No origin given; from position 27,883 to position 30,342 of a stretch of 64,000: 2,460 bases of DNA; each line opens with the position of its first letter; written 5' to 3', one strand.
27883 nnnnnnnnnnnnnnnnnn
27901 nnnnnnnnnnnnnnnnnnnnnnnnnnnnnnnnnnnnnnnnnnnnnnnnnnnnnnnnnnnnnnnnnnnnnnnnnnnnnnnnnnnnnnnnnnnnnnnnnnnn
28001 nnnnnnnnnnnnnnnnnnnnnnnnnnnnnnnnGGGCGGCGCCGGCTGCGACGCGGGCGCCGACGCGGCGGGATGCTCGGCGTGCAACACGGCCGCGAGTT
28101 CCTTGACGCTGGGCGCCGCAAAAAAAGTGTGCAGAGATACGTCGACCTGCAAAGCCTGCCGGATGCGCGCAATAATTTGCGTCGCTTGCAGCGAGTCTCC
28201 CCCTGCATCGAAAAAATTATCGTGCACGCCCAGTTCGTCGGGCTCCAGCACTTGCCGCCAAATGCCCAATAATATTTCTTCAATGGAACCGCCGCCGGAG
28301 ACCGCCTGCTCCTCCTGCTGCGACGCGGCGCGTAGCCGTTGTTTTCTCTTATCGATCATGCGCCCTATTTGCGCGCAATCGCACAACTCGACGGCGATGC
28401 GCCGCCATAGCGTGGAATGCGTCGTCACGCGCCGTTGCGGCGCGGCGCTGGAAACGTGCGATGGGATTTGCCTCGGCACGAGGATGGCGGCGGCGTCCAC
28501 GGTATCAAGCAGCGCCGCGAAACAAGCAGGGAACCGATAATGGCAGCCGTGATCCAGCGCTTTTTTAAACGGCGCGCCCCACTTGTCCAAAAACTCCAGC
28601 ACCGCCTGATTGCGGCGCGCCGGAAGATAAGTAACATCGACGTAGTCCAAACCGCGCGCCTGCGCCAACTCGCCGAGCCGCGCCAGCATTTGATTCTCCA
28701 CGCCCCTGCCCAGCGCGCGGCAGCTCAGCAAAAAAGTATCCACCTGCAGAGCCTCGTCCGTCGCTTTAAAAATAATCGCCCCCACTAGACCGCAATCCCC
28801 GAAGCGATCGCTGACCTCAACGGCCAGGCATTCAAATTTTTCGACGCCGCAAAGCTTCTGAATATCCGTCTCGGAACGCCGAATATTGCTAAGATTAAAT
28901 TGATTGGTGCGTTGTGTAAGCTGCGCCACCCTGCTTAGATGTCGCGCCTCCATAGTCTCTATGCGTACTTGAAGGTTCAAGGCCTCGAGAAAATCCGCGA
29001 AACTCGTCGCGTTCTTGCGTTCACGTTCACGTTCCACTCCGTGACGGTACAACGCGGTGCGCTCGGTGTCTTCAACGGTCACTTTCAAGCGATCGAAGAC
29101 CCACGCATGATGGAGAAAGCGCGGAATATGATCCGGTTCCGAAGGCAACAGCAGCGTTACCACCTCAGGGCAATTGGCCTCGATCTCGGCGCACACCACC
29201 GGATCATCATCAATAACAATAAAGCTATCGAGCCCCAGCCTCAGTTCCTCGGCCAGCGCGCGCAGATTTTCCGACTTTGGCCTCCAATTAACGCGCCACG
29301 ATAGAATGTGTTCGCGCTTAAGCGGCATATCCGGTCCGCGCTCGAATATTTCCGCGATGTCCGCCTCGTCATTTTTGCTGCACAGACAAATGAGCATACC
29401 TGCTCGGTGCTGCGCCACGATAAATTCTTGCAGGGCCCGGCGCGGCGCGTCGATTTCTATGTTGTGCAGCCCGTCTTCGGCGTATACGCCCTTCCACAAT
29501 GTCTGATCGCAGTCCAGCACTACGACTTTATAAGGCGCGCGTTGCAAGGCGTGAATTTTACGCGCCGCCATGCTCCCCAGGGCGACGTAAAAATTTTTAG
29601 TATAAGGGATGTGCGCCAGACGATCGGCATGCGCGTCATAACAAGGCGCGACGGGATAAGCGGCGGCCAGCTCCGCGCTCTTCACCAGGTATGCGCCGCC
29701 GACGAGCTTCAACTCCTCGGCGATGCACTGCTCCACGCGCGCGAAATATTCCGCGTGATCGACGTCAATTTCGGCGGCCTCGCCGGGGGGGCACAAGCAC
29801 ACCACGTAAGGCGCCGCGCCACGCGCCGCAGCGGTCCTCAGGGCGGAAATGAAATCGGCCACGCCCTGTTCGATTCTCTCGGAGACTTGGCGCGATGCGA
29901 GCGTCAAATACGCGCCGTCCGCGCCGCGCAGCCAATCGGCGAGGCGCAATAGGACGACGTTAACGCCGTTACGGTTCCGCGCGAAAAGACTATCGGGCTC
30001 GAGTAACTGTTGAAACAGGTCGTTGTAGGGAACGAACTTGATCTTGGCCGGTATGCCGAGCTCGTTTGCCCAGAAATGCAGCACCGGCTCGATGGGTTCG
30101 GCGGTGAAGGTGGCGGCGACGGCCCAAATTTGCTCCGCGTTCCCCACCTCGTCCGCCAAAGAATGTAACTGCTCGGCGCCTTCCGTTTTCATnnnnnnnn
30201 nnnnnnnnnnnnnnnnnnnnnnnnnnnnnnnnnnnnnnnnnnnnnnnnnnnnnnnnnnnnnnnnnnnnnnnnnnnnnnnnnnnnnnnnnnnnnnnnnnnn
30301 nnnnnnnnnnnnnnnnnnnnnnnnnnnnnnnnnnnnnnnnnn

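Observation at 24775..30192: FkbH-like HAD phosphatase/glyceryl-loading domain fused to the N-terminus of an NRPS (FkbH-T-C-A-T)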

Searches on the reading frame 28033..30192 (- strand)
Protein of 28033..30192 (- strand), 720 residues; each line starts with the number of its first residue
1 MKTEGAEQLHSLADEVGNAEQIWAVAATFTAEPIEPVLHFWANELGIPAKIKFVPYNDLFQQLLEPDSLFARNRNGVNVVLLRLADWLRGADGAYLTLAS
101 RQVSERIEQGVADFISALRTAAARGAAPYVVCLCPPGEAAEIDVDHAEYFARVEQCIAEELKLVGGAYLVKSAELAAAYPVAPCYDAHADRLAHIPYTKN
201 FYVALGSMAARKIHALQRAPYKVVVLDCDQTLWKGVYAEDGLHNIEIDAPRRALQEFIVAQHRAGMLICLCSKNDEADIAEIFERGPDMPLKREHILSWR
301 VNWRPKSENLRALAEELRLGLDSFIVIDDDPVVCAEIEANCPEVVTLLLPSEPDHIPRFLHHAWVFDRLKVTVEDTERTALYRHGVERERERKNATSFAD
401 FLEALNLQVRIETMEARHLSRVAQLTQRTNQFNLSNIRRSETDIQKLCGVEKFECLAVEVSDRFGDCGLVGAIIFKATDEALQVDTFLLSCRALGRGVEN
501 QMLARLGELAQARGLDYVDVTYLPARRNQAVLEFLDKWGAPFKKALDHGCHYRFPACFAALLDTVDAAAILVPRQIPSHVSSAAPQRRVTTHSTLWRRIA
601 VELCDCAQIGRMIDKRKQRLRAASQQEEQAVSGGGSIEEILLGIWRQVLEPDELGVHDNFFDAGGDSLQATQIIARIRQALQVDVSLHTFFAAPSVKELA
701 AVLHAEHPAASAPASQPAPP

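Call 14: find_homologous_proteins(query=window:28033-30192:-, max_evalue=1e-10)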
Query window:28033-30192:- (720 aa): 3656 proteins with E <= 1e-10 among 8000 candidates; the best 120 are listed.
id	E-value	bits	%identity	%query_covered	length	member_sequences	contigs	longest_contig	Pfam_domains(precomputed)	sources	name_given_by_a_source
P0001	1.8e-231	789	52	95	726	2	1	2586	PF00550.32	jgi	-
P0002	4.3e-230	784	52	95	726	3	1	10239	PF00550.32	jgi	-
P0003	1.2e-229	783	51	95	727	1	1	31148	PF00550.32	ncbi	-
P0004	1.3e-228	779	53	95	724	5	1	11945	PF00550.32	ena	-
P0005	3.0e-227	775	52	96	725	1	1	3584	PF00550.32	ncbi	-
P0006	1.6e-225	769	52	94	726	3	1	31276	PF00550.32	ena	-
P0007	1.9e-225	769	50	98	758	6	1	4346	PF00550.32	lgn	-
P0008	1.9e-225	769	52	95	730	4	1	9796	PF00550.32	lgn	-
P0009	5.8e-224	764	50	97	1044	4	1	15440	PF00550.32,PF00975.27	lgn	-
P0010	1.9e-223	762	51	95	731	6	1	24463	PF00550.32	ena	-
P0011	6.9e-222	757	49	95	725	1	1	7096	PF00550.32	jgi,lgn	jgi:FkbH-like protein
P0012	7.3e-221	754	48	86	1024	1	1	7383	PF00550.32,PF05050.20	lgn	-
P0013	7.7e-221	754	49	97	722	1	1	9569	PF00550.32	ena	-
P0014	8.1e-220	750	48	97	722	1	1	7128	PF00550.32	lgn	-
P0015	1.4e-218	746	48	97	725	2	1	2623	PF00550.32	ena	-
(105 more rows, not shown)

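Call 15: find_related_loci(query=window:28033-30192:-, collection=genome_contigs, flank=10000)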
Query window:28033-30192:- (720 aa) in genome_contigs; peptide patterns used: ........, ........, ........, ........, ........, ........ (x = any residue, [..] = any of these).
600 stretches matched a pattern (row limit reached: there are more); 587 encode a relative of the query (tblastn E <= 1e-3); the best 80 are kept; 80 distinct loci.
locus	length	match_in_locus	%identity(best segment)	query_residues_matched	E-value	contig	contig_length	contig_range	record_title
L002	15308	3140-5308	50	1-706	0e+0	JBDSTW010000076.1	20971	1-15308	MAG: Gammaproteobacteria bacterium isolate cluster1_bin.567 k127_13155994, whole genome shotgun sequence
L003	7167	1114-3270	47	24-703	0e+0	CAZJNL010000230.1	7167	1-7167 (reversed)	MAG TPA_asm: uncultured Oscillatoria sp. isolate SRP220891_co5_255 genome assembly, contig: NODE_9044_length_7167_cov_6.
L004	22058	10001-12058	48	20-707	0e+0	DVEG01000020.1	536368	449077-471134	MAG TPA_asm: Oscillatoriaceae cyanobacterium M7585_C2015_266 k141_356184_length_536368_cov_75.1390, whole genome shotgun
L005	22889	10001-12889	51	20-703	0e+0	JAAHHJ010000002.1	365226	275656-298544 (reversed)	MAG: Symploca sp. SIO3C6 3C6_NODE_2, whole genome shotgun sequence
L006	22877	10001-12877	51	24-703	0e+0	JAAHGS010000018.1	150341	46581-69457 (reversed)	MAG: Symploca sp. SIO2E9 2E9_NODE_18, whole genome shotgun sequence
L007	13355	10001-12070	47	32-719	0e+0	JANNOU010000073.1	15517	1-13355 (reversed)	MAG: Leptolyngbya sp. SOY_34_metabat_272 SOY_34_k141_1242074, whole genome shotgun sequence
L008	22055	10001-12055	49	24-707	0e+0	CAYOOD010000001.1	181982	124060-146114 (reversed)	MAG TPA_asm: uncultured bacterium isolate binchicken_co135_64 genome assembly, contig: NODE_158_length_181982_cov_25.926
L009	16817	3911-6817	47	24-703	0e+0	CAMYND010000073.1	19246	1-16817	MAG: Thermodesulfovibrionia bacterium isolate FCS_M_Nitrospinota_09 genome assembly, contig: scaffold_5525, whole genome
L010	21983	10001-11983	48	22-703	0e+0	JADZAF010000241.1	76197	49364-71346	MAG: Bryobacterales bacterium isolate SJ613 c_000000596373, whole genome shotgun sequence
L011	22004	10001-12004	47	22-707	0e+0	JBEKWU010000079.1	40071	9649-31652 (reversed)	MAG: Bryobacteraceae bacterium isolate SPRUCE 635 SPRUCE_635_79, whole genome shotgun sequence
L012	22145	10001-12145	40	7-703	0e+0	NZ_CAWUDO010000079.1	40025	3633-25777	Nostoc sp. CCY 9925 isolate Nostoc CCY 9925 NODE_79_length_40025_cov_121.306830, whole genome shotgun sequence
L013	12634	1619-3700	42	21-706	3e-177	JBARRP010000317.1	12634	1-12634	MAG: Candidatus Acidiferrales bacterium isolate MFD13499_ilm_asm_bin38 k127_489499, whole genome shotgun sequence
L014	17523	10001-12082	41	24-709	4e-176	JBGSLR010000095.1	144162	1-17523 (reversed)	MAG: Desulfobacterales bacterium isolate JTS-AC21 k141_3084378, whole genome shotgun sequence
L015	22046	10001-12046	45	24-707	1e-168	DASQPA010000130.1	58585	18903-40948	MAG TPA_asm: Thermoanaerobaculia bacterium isolate SMAG_U10817 k141_925689, whole genome shotgun sequence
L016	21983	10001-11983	41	26-691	5e-165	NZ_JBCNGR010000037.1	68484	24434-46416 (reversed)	Paenibacillus algorifonticola strain NRS-1337 NRS_1337_contig_0000037, whole genome shotgun sequence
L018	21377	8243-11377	50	25-704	5e-162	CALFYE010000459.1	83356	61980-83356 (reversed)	MAG TPA_asm: uncultured Myxococcales bacterium isolate SRR6231182_bin.43_CONCOCT_v1.1_MAG genome assembly, contig: ERZ65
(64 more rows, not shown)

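Call 20: search_protein_families(library=pfam, proteins=[L002:1451-2953:+, L002:3140-5416:+, L002:5421-14402:+, L018:6470-11386:+, L005:5778-8477:+, L005:9077-13015:+, L005:13008-17885:+], max_evalue=0.00001)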
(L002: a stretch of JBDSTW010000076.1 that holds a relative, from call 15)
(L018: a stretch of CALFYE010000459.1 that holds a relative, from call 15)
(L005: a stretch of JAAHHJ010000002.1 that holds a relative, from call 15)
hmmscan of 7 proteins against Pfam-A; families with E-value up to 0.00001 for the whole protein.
L002:1451-2953:+ (500 aa): 1 family
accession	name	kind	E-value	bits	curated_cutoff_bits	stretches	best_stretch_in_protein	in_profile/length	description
PF00668.25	Condensation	-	7.1e-94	315.5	30.6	1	7-448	2-456/456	Condensation domain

L002:3140-5416:+ (758 aa): 1 family
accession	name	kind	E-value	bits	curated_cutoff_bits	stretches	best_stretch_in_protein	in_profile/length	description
PF00550.31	PP-binding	-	4.4e-15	56.1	20.8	1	643-693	2-54/67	Phosphopantetheine attachment site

L002:5421-14402:+ (2993 aa): 12 families
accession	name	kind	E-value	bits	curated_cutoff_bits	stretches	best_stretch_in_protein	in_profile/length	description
PF00668.25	Condensation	-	3.3e-106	356.1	30.6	1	1664-2108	3-456/456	Condensation domain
PF00501.34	AMP-binding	-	4e-90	302.8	29.9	1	2128-2475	1-384/384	AMP-binding enzyme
PF00109.32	ketoacyl-synt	-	1.2e-69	235.2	20.8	1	19-270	2-252/252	Beta-ketoacyl synthase, N-terminal domain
PF00698.26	Acyl_transf_1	-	1e-54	186.7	32.7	1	544-828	1-279/319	Acyl transferase domain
PF00202.27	Aminotran_3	-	3.9e-51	174.4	30.5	1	1212-1537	9-336/403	Aminotransferase class-III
PF02801.28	Ketoacyl-synt_C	-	1.1e-42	145.2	20.8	1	278-397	1-119/119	Beta-ketoacyl synthase, C-terminal domain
PF00550.31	PP-binding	-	3.2e-28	98.2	20.8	2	2639-2698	3-64/67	Phosphopantetheine attachment site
PF22621.2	CurL-like_PKS_C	-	1.7e-25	89.2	27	1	460-523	1-64/64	CurL-like, PKS C-terminal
PF00975.26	Thioesterase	-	2.5e-20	74.1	26.4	1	2724-2825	2-105/226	Thioesterase domain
PF16197.11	KAsynt_C_assoc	-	2.6e-18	66.9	33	1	399-509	1-108/111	Ketoacyl-synthetase C-terminal extension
PF22336.2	RhiE-like_linker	-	6e-16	58.6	27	1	464-524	2-61/67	RhiE-like, KS-MAT linker domain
PF13193.12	AMP-binding_C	-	2.4e-14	54.4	24.5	1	2534-2609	1-76/76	AMP-binding enzyme C-terminal domain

L018:6470-11386:+ (1638 aa): 4 families
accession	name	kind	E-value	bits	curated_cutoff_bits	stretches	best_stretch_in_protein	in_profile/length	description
PF00668.25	Condensation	-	2e-96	323.9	30.6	1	699-1120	7-444/456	Condensation domain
PF00501.34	AMP-binding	-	4.9e-65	220.2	29.9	1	28-425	5-384/384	AMP-binding enzyme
PF00550.31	PP-binding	-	9.2e-16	58.3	20.8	1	610-673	2-67/67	Phosphopantetheine attachment site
PF23024.1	AMP-dom_DIP2-like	-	2.8e-11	43.9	27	1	469-587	2-108/110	Disco-interacting protein 2-like, AMP domain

L005:5778-8477:+ (899 aa): 8 families
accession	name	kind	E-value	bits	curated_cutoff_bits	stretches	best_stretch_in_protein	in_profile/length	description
PF00563.25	EAL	-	4e-78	262.5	31.3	1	642-878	3-236/236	EAL domain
PF00990.26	GGDEF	-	1.5e-34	119.5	23.8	1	436-573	1-132/161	Diguanylate cyclase, GGDEF domain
PF13426.13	PAS_9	-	4e-19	69.2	27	2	84-193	3-103/103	PAS domain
PF08448.16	PAS_4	-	1.4e-17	64.3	23.1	1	218-322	7-109/110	PAS fold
PF00989.32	PAS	-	3.3e-17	63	22.6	1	78-191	6-113/113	PAS fold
PF08447.18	PAS_3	-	4.3e-12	46.6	25.6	0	229-306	2-81/89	PAS fold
PF13188.13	PAS_8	-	1.8e-07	31.2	21.8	0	78-119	6-47/65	PAS domain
PF24820.1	Diguanyl_cycl_sensor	-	7.2e-06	26.4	28.1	0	80-164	3-86/109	Diguanylate cyclase-like sensor domain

L005:9077-13015:+ (1312 aa): 4 families
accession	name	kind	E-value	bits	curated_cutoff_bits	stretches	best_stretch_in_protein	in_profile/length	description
PF14765.12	PS-DH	-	2.5e-34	118.7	23.7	1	149-301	5-163/166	Polyketide synthase dehydratase N-terminal domain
PF21089.3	PKS_DH_N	-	1.5e-23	83.2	27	1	16-115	1-101/103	Polyketide synthase dehydratase domain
PF05050.19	Methyltransf_21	-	2.6e-19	70.4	22.7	1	446-640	1-173/173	Methyltransferase FkbM domain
PF00550.31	PP-binding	-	1.8e-10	41.4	20.8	1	1208-1271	1-67/67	Phosphopantetheine attachment site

L005:13008-17885:+ (1625 aa): 13 families
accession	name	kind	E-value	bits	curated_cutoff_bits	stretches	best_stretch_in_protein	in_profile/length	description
PF00109.32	ketoacyl-synt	-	2.9e-74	250.3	20.8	1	11-261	2-252/252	Beta-ketoacyl synthase, N-terminal domain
PF08659.16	KR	-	6.5e-67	225.4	22.6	1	1213-1390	1-179/180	KR domain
PF00698.26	Acyl_transf_1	-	1.2e-51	176.5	32.7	1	536-813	2-273/319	Acyl transferase domain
PF02801.28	Ketoacyl-synt_C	-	3.8e-43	146.7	20.8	1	269-388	1-119/119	Beta-ketoacyl synthase, C-terminal domain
PF22621.2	CurL-like_PKS_C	-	6.7e-26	90.5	27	1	451-514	1-64/64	CurL-like, PKS C-terminal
PF16197.11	KAsynt_C_assoc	-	1.8e-20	73.8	33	1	390-500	1-108/111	Ketoacyl-synthetase C-terminal extension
PF00106.31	adh_short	-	2.6e-17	63.4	26.6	1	1216-1372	4-161/195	short chain dehydrogenase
PF22336.2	RhiE-like_linker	-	2.5e-15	56.7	27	1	455-515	2-61/67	RhiE-like, KS-MAT linker domain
PF13561.12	adh_short_C2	-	9.2e-14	52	27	1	1224-1373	8-156/236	Enoyl-(Acyl carrier protein) reductase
PF00550.31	PP-binding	-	8.3e-12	45.6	20.8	1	1493-1555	2-64/67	Phosphopantetheine attachment site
PF23297.2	ACP_SdgA_C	-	3.5e-09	37.1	27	1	1488-1570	9-91/95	Highly reducing polyketide synthase sdgA, C-terminal ACP domain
PF21394.3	Beta-ketacyl_N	-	3e-08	33.9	26.9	1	997-1110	4-112/170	Beta-ketoacyl synthase-like, N-terminal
PF02719.21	Polysacc_synt_2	-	3.5e-06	26.8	20.2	1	1216-1347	2-128/293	Polysaccharide biosynthesis protein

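Call 22: search_solved_structures(query=window:28333-30192:-, max_evalue=0.01, show_alignments=2)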
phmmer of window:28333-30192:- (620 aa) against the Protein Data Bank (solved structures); distinct sequences matched with E-value up to 0.01: 1.
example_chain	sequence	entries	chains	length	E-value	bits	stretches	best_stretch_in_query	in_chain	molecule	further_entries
3slr_A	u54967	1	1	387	6.2e-23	84.5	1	211-367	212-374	uncharacterized protein BF1531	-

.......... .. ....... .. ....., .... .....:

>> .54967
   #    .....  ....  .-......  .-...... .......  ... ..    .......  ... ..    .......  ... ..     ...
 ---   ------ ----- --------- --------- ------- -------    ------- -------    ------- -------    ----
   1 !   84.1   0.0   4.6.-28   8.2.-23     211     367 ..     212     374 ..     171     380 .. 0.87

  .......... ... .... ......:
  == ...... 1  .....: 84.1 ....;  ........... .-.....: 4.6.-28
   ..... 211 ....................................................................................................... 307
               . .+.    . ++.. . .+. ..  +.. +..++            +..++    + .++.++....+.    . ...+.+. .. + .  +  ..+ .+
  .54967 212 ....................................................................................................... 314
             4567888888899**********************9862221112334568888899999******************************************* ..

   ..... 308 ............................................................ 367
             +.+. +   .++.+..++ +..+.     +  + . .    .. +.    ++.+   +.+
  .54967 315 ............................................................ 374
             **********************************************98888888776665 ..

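Call 45: predict_structure(alignment_id=A2)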
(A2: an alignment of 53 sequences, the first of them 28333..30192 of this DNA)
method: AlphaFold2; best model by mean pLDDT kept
length: 620 residues; sequences in the alignment: 53
mean_pLDDT: 82.4   pTM: 0.68
mean pLDDT of the five models: 82.4, 82.5, 82.3, 82.2, 81.2
residues with pLDDT >= 90: 279; 70-90: 246; 50-70: 50; < 50: 45
segments of 3 or more residues with pLDDT < 50: 1-18, 565-590
pLDDT, mean of each block of 10 residues (from residue 1): 38 42 92 94 91 86 92 93 83 61 83 94 89 80 69 91 89 89 71 74 95 87 92 88 88 95 89 85 81 86 84 83 94 94 94 93 85 65 73 78 83 91 79 83 88 92 83 94 93 83 95 96 84 90 91 94 50 26 29 86 90 79
secondary structure, 60 per line:
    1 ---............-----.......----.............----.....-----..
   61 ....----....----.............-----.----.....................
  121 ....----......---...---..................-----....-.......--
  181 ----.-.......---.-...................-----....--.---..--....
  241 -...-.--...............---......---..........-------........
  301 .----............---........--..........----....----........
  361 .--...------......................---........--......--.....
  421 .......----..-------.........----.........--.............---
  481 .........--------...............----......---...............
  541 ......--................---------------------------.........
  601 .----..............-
elements in order: H4-15 E21-27 H32-44 E49-53 H59-64 H69-72 E77-83 H84-88 H100-124 E129-134 H144-161 E167-170 H172-178 H187-193 H199-217 E223-226 H237-240 H249-263 E267-272 H276-285 E296-301 H306-317 E324-328 H331-340 E345-348 H353-361 H373-394 H398-405 E408-413 H416-427 H441-449 E454-462 E465-477 E481-489 H498-512 E517-522 H526-542 E543-546 E549-555 H556-564 H592-601 H606-619
